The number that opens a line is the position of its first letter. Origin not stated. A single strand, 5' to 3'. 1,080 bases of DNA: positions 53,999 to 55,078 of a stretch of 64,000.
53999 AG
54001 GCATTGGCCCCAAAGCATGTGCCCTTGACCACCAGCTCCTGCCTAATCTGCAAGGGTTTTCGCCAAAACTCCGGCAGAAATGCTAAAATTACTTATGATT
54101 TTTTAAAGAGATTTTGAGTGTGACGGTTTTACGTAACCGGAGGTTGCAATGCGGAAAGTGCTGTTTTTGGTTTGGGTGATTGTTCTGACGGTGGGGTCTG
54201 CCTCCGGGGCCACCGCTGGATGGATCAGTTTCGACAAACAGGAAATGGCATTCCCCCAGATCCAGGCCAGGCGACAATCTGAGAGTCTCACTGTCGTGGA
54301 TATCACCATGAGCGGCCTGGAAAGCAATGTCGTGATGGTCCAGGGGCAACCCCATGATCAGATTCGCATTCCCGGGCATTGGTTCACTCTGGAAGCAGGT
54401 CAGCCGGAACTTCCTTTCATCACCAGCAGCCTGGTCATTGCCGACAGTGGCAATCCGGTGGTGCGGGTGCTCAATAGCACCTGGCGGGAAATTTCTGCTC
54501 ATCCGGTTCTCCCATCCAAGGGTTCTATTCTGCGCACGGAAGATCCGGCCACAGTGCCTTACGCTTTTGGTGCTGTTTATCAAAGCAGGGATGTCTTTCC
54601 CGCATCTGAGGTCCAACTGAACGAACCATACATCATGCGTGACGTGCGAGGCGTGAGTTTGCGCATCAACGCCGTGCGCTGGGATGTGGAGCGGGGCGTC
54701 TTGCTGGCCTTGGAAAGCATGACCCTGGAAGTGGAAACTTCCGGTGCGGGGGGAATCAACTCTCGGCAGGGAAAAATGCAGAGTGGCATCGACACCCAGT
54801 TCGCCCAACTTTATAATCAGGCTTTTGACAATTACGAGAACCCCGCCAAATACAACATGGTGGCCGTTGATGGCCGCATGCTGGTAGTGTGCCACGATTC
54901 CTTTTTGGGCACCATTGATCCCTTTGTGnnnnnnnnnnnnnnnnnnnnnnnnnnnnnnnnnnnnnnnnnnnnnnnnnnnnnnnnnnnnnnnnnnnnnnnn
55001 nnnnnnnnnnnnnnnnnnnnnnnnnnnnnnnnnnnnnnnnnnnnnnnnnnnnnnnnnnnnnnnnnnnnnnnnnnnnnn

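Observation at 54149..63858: Tandem pair of ~1560-aa gingipain-like C25 peptidases with proprotein-convertase P-domains and T9SS sorting tails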

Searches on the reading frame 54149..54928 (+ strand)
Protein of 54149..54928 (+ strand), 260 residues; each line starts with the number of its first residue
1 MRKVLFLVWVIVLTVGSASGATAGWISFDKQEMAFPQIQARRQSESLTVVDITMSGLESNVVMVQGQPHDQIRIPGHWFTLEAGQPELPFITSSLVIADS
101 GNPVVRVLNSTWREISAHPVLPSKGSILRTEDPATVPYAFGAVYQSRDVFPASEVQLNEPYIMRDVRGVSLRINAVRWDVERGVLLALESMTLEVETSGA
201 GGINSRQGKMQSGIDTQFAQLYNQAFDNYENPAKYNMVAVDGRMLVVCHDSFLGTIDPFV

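Call 71: search_solved_structures(query=window:54149-54928:+, max_evalue=0.01, show_alignments=3)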
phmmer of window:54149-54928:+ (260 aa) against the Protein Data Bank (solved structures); distinct sequences matched with E-value up to 0.01: 2.
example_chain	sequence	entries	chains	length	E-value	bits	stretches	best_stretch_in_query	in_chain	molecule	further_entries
4ief_A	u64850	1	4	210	4e-17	65.6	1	36-230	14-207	Gingipain R2 Pro-Domain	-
5mun_A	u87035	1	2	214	2.8e-14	56.3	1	55-226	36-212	Lys-gingipain W83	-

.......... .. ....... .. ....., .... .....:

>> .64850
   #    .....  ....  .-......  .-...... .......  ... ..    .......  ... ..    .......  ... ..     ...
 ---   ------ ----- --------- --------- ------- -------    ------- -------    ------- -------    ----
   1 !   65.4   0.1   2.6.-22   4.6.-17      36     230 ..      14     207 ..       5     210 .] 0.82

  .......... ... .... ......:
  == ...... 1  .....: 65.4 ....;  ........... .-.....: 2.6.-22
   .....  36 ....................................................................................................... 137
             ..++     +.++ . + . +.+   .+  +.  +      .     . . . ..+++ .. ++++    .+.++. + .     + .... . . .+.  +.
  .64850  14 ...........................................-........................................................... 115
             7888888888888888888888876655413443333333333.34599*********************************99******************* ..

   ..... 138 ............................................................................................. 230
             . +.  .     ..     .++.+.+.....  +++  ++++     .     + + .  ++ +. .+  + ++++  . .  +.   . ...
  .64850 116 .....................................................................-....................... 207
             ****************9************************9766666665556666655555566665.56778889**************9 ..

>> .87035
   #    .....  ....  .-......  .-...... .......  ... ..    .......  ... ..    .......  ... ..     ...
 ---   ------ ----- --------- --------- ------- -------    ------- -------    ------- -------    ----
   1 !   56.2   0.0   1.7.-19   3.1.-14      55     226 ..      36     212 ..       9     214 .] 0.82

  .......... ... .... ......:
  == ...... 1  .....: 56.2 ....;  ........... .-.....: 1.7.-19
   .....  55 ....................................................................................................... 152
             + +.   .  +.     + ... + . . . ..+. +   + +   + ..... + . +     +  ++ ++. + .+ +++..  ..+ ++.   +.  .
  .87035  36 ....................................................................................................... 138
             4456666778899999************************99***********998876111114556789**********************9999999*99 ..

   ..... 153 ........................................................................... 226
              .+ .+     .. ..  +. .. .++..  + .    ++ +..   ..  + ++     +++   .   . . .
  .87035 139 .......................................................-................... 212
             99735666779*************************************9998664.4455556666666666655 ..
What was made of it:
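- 54254..54844 (+): A: C25 prodomain. It carries the invariant inhibitory-loop Arg129 (54533-54535) and ends just before the pro/mature junction Lys234|Tyr235 (54848-54853). In B: 59263-59859, with Arg at 59548-59550 and Lys at 59863-59865. Aligns to the RgpB prodomain 4ief_A, E 4e-17, with A Arg129 opposite the Arg of '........' (call 71).
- On MEROPS C25 / gingipain family: 4ief_A E 4e-17 (call 71).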
